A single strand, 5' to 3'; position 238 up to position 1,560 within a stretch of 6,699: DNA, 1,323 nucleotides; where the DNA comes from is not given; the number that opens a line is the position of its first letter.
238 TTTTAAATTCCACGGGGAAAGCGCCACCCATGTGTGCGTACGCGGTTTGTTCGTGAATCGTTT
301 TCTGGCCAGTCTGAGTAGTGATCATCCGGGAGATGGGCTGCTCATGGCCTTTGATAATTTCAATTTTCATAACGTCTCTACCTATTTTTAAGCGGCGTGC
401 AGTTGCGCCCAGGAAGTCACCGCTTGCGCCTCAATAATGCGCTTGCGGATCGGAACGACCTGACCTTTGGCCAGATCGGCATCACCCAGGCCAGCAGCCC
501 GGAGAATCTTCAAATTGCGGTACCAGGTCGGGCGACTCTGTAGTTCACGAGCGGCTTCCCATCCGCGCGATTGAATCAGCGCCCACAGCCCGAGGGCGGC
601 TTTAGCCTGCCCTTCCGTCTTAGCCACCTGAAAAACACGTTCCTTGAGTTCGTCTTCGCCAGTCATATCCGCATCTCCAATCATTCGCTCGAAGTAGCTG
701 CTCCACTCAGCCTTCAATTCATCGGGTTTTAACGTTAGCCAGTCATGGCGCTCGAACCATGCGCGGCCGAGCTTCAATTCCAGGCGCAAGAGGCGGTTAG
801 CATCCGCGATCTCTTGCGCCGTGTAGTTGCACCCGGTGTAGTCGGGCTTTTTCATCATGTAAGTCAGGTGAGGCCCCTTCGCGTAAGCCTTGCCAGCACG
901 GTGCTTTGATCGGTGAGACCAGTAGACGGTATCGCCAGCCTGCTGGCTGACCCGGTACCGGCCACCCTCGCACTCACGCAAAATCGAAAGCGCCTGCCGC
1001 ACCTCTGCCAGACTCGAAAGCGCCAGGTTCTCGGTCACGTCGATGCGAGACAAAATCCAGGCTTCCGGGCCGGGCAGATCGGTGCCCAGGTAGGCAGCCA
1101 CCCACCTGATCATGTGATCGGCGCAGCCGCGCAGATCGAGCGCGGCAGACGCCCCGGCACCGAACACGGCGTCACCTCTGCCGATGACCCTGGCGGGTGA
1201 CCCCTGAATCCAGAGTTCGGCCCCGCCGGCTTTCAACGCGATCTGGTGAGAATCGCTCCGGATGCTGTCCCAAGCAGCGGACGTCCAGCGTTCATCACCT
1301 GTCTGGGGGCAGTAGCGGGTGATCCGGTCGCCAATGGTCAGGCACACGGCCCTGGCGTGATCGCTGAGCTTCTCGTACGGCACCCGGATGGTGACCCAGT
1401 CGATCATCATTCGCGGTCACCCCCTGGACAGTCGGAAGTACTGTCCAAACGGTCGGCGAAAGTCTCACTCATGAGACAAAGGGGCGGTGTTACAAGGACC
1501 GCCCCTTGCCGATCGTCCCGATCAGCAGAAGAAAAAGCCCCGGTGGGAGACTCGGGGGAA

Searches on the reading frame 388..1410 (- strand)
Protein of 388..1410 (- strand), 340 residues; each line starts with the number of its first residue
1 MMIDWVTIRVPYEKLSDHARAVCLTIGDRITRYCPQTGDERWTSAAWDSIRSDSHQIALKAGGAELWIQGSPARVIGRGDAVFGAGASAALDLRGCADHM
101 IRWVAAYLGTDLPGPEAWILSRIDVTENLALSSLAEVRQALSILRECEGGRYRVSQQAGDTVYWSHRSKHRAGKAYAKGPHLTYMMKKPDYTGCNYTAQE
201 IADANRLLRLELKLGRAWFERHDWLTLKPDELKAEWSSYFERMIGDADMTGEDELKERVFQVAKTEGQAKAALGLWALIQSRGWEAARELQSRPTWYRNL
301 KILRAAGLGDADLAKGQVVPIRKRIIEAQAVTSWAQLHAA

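Call 6: search_protein_families(library=pfam, proteins=[window:388-1410:-], max_evalue=0.01)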
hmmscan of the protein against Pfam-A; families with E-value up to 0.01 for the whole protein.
window:388-1410:- (340 aa): 1 family
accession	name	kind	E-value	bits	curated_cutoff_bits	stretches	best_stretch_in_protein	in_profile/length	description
PF05144.20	Phage_CRI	-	5e-18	66.1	21.7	1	2-223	1-222/232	Replication-associated protein G2P N-terminal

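Call 7: search_protein_families(library=phrogs, proteins=[window:388-1410:-], max_evalue=0.01)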
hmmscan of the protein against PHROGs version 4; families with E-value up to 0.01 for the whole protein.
window:388-1410:- (340 aa): 1 family
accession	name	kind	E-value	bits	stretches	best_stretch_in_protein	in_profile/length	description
phrog_702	-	DNA, RNA and nucleotide metabolism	8.4e-38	131.5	1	1-328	1-353/382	replication protein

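Call 10: find_encoding_contigs(protein=window:388-1410:-, flank=10000, max_places=10)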
Protein window:388-1410:- (340 aa): 5 contigs read that carry it; 2 places shown.
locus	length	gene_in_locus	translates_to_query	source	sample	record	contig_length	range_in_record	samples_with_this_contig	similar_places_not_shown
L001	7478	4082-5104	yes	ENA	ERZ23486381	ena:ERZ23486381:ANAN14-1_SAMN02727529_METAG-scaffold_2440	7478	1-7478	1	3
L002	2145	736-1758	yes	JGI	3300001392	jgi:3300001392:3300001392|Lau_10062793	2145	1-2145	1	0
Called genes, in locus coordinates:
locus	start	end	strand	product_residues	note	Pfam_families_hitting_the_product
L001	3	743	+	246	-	?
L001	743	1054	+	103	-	PF10734:DUF2523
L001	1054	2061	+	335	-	PF05707:Zot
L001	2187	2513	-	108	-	-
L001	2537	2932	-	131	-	-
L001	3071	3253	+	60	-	-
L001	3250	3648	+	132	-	-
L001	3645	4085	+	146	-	-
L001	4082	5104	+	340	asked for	PF05144:Phage_CRI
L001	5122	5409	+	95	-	PF02303:Phage_DNA_bind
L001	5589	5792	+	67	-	-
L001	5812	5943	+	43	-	PF05356:Phage_Coat_B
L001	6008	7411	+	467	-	-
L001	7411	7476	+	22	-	?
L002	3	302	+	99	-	?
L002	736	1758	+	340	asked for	PF05144:Phage_CRI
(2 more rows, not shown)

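Call 12: find_homologous_proteins(query=window:388-1410:-, max_evalue=1e-10)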
Query window:388-1410:- (340 aa): 748 proteins with E <= 1e-10 among 8000 candidates; the best 120 are listed.
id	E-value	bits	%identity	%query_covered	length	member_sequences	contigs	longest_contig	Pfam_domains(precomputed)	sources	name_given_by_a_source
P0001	1.4e-225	766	99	100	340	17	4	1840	PF05144.21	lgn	-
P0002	3.3e-183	626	81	100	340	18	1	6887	PF05144.21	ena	-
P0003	5.9e-172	589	76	100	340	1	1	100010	PF05144.21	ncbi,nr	ncbi:hypothetical protein MLD55_14160 [Alcanivorax sp. MM125-6]|nr:hypothetical protein [Alcanivorax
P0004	9.4e-165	566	73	100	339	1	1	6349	PF05144.21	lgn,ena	-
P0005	9.1e-163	559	72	100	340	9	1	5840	PF05144.21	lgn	-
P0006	7.1e-150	517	67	99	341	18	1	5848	PF05144.21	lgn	-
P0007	5.4e-149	514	67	99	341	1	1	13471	PF05144.21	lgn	-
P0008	2.8e-148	512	67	99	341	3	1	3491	PF05144.21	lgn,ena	-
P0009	9.7e-148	510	65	100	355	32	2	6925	PF05144.21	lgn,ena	-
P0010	1.6e-147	509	66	100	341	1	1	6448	PF05144.21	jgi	-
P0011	5.5e-147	507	66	99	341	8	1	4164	PF05144.21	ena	-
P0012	8.3e-147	507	68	99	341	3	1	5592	PF05144.21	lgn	-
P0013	1.4e-146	506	66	99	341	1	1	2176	PF05144.21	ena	-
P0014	3.9e-144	498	66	99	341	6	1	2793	PF05144.21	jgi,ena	-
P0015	2.6e-143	495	65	100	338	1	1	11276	PF05144.21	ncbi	-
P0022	2.8e-139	482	64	100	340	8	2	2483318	PF05144.21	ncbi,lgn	-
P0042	2.1e-134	466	60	100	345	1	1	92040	PF05144.21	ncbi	-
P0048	2.6e-133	462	62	100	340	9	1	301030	PF05144.21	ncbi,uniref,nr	ncbi:phage/plasmid replication protein, II/X family [Zhongshania marina]|uniref:Replication-associat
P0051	1.2e-132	460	60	100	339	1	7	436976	PF05144.21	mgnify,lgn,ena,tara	mgnify:FL=1|tara:strand:+ start:91421 stop:92440 length:1020 start_codon:yes stop_codon:yes gene_typ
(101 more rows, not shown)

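Call 13: find_encoding_contigs(protein=P0003, flank=10000, max_places=4)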
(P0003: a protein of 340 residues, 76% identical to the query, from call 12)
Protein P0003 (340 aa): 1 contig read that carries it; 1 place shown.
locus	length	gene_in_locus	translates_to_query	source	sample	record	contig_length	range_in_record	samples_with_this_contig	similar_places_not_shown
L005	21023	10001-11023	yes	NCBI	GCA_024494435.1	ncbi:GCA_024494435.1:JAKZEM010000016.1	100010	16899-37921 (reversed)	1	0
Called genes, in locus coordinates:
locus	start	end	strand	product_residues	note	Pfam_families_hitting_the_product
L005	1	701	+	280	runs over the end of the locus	PF00158:Sigma54_activat (weak), PF13191:AAA_16 (faint), PF07724:AAA_2, PF13401:AAA_22 (weak), PF00004:AAA, PF07728:AAA_5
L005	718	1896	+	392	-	PF05762:VWA_CoxE (weak)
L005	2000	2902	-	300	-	PF00892:EamA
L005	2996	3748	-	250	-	PF01145:Band_7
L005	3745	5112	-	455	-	PF25145:NfeD1b_N, PF24961:NfeD_membrane, PF01957:NfeD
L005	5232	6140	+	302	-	PF12625:Arabinose_bd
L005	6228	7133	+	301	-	-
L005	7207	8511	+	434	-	PF00202:Aminotran_3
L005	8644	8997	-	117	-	PF01381:HTH_3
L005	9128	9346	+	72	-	-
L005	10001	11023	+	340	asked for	PF05144:Phage_CRI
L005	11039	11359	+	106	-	-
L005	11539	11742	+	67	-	-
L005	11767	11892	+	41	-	-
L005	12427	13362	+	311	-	PF05616:Neisseria_TspB (weak)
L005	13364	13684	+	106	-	PF10734:DUF2523 (weak)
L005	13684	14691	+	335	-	PF05707:Zot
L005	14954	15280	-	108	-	-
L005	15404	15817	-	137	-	-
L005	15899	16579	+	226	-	-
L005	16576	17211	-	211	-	PF02627:CMD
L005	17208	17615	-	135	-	PF02311:AraC_binding (weak), PF07883:Cupin_2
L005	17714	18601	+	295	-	PF00126:HTH_1, PF03466:LysR_substrate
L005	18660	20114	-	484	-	PF00474:SSF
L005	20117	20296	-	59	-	-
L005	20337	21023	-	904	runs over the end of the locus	PF00034:Cytochrom_C, PF13442:Cytochrome_CBB3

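Call 14: find_encoding_contigs(protein=P0022, flank=10000, max_places=4)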
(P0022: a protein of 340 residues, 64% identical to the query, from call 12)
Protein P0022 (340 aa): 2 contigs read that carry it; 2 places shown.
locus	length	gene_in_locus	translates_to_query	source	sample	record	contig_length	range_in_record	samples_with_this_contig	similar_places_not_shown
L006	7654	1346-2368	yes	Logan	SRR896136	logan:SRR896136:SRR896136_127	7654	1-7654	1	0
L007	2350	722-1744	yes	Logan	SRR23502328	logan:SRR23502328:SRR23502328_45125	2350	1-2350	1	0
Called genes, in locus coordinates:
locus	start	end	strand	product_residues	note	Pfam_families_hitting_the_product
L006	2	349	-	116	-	?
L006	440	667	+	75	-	-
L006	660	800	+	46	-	-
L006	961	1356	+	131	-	-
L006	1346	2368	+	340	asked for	PF05144:Phage_CRI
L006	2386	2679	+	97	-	PF02303:Phage_DNA_bind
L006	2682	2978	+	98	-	-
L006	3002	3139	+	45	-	PF25631:Inovirus_capsid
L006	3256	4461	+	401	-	-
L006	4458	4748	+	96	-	PF10734:DUF2523 (faint)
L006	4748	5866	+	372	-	PF05707:Zot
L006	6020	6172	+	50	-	-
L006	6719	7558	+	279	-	PF00589:Phage_integrase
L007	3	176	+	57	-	?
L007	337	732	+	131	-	-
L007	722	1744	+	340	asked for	PF05144:Phage_CRI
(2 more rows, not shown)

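Call 25: find_encoding_contigs(protein=P0048, flank=10000, max_places=3)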
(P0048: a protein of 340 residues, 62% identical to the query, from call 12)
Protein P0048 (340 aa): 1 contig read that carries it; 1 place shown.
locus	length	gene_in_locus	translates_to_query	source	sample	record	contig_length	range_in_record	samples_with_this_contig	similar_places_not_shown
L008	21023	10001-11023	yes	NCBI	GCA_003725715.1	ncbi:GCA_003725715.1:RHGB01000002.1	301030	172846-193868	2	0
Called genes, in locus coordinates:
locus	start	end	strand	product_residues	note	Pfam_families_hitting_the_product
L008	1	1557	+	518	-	PF01676:Metalloenzyme, PF06415:iPGM_N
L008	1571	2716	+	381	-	PF01551:Peptidase_M23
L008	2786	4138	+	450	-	PF22694:CtpB_N-like, PF00595:PDZ, PF13180:PDZ_2, PF17820:PDZ_6, PF03572:Peptidase_S41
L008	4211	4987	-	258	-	PF00977:His_biosynth, PF01207:Dus (faint), PF02581:TMP-TENI (faint), PF05690:ThiG (faint), PF03060:NMO (faint)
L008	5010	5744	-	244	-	PF00977:His_biosynth, PF01207:Dus (faint)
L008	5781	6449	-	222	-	PF00117:GATase, PF07685:GATase_3 (weak)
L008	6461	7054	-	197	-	PF00475:IGPD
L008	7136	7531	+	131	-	PF12568:PanZ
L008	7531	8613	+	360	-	PF00730:HhH-GPD, PF00633:HHH (weak), PF14815:NUDIX_4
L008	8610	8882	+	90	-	PF04362:Iron_traffic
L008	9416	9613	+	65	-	-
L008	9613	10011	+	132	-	-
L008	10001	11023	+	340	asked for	PF05144:Phage_CRI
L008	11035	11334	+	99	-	-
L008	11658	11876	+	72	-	PF19199:Phage_coatGP8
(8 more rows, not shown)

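Call 26: find_encoding_contigs(protein=P0042, flank=10000, max_places=3)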
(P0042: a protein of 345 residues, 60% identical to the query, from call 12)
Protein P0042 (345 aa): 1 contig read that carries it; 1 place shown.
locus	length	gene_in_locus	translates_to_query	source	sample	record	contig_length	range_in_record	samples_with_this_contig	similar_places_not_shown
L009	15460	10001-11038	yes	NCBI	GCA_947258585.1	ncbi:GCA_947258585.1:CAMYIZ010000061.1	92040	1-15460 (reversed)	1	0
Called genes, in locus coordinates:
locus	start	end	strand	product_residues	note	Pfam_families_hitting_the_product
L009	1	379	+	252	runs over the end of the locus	PF08241:Methyltransf_11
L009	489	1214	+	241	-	PF00929:RNase_T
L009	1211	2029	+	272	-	PF09296:NUDIX-like, PF09297:Zn_ribbon_NUD, PF00293:NUDIX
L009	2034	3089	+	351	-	PF08496:Peptidase_S49_N, PF01343:Peptidase_S49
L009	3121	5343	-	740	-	PF06934:CTI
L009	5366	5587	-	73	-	-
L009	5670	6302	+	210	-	PF03458:Gly_transporter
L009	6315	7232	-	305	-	PF18030:Rimk_N, PF02655:ATP-grasp_3, PF08443:RimK, PF02955:GSH-S_ATP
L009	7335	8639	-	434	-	PF00483:NTP_transferase, PF12804:NTP_transf_3 (weak), PF24894:Hexapep_GlmU, PF25084:LbH_EIF2B (weak), PF25087:GMPPB_C (faint)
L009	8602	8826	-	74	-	-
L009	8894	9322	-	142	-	-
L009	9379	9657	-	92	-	-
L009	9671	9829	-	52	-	-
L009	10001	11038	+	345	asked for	PF05144:Phage_CRI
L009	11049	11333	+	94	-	-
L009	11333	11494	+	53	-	-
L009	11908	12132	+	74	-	PF19199:Phage_coatGP8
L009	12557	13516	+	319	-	-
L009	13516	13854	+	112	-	PF17537:DUF5455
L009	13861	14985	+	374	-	PF05707:Zot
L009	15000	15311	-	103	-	-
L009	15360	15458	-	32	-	?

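Call 27: find_encoding_contigs(protein=P0051, flank=10000, max_places=3)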
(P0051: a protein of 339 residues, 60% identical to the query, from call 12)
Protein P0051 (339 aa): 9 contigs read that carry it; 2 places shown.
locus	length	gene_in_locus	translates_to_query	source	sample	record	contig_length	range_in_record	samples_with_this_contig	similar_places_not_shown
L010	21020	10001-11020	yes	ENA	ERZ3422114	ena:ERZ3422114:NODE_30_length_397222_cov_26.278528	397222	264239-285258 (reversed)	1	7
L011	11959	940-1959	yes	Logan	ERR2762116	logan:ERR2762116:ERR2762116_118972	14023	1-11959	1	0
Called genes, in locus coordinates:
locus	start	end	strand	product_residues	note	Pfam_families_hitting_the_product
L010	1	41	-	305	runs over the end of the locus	PF18030:Rimk_N, PF14397:ATPgrasp_ST (faint), PF02655:ATP-grasp_3, PF08443:RimK, PF02955:GSH-S_ATP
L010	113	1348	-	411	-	PF01041:DegT_DnrJ_EryC1, PF00155:Aminotran_1_2 (weak)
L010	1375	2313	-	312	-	PF02826:2-Hacid_dh_C, PF03446:NAD_binding_2 (faint)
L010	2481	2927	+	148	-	PF13577:SnoaL_4, PF12680:SnoaL_2 (weak)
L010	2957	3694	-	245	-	PF03372:Exo_endo_phos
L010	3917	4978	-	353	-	PF01636:APH, PF02958:EcKL (weak)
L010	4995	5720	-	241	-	PF00106:adh_short, PF13561:adh_short_C2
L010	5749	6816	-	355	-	PF08240:ADH_N, PF16912:Glu_dehyd_C (faint), PF00107:ADH_zinc_N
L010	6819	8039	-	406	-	PF02771:Acyl-CoA_dh_N, PF02770:Acyl-CoA_dh_M, PF00441:Acyl-CoA_dh_1, PF08028:Acyl-CoA_dh_2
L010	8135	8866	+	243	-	PF00392:GntR, PF07729:FCD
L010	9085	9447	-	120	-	-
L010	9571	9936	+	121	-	-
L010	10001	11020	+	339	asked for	PF05144:Phage_CRI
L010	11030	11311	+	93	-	-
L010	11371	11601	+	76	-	-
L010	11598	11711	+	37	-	-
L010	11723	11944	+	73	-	-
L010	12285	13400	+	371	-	-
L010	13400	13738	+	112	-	PF17537:DUF5455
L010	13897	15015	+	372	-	PF05707:Zot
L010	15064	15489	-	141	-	-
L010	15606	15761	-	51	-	-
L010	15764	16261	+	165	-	PF02639:DUF188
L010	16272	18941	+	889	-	PF00690:Cation_ATPase_N, PF00122:E1-E2_ATPase, PF00702:Hydrolase, PF13246:Cation_ATPase, PF00689:Cation_ATPase_C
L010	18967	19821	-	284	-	PF00106:adh_short, PF08659:KR (weak), PF01370:Epimerase (weak), PF13561:adh_short_C2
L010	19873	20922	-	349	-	PF07876:Dabb (weak)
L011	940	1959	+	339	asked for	PF05144:Phage_CRI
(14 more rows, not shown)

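Call 69: search_protein_families(library=pfam, proteins=[L010:15064-15489:-, L010:9085-9447:-, L005:14954-15280:-, L005:8644-8997:-, L009:15000-15311:-], max_evalue=0.01)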
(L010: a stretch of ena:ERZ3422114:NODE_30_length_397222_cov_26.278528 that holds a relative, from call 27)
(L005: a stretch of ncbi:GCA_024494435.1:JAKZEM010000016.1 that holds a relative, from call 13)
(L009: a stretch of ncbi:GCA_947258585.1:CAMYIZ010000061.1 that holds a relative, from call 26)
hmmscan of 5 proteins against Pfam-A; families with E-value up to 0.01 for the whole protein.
L010:15064-15489:- (141 aa): 0 families

L010:9085-9447:- (120 aa): 2 families
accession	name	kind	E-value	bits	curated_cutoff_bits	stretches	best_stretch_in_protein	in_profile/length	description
PF15943.11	YdaS_toxin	-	6.3e-05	23.2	30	1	8-49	1-43/65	Bacterial toxin YdaS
PF14549.12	P22_Cro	-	0.00047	20.3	30.2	1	16-36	10-30/60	DNA-binding transcriptional regulator Cro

L005:14954-15280:- (108 aa): 4 families
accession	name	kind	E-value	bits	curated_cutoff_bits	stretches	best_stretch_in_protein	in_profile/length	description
PF13384.12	HTH_23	-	0.00022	21.4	24.6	1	7-32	15-40/50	Homeodomain-like domain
PF20432.4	Xre-like-HTH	-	0.0019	18.9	25.8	1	7-34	21-47/63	Antitoxin Xre-like helix-turn-helix domain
PF12728.13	HTH_17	-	0.0025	18.5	27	1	10-35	2-27/51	Helix-turn-helix domain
PF12375.13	DUF3653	-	0.0029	18.2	22.4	1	57-93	8-47/66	Phage protein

L005:8644-8997:- (117 aa): 5 families
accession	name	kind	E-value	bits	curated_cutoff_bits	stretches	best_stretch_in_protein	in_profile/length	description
PF01381.28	HTH_3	-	2.2e-08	34.4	23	1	16-62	9-55/55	Helix-turn-helix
PF13443.12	HTH_26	-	4.3e-05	24.1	22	1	16-63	10-58/63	Cro/C1-type HTH DNA-binding domain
PF07022.19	Phage_CI_repr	-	0.00047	20.9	22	1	8-45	3-31/65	Bacteriophage CI repressor helix-turn-helix domain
PF13560.12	HTH_31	-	0.0021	18.8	27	1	8-43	6-41/64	Helix-turn-helix domain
PF20432.4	Xre-like-HTH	-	0.0039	17.9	25.8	0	22-44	28-51/63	Antitoxin Xre-like helix-turn-helix domain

L009:15000-15311:- (103 aa): 0 families
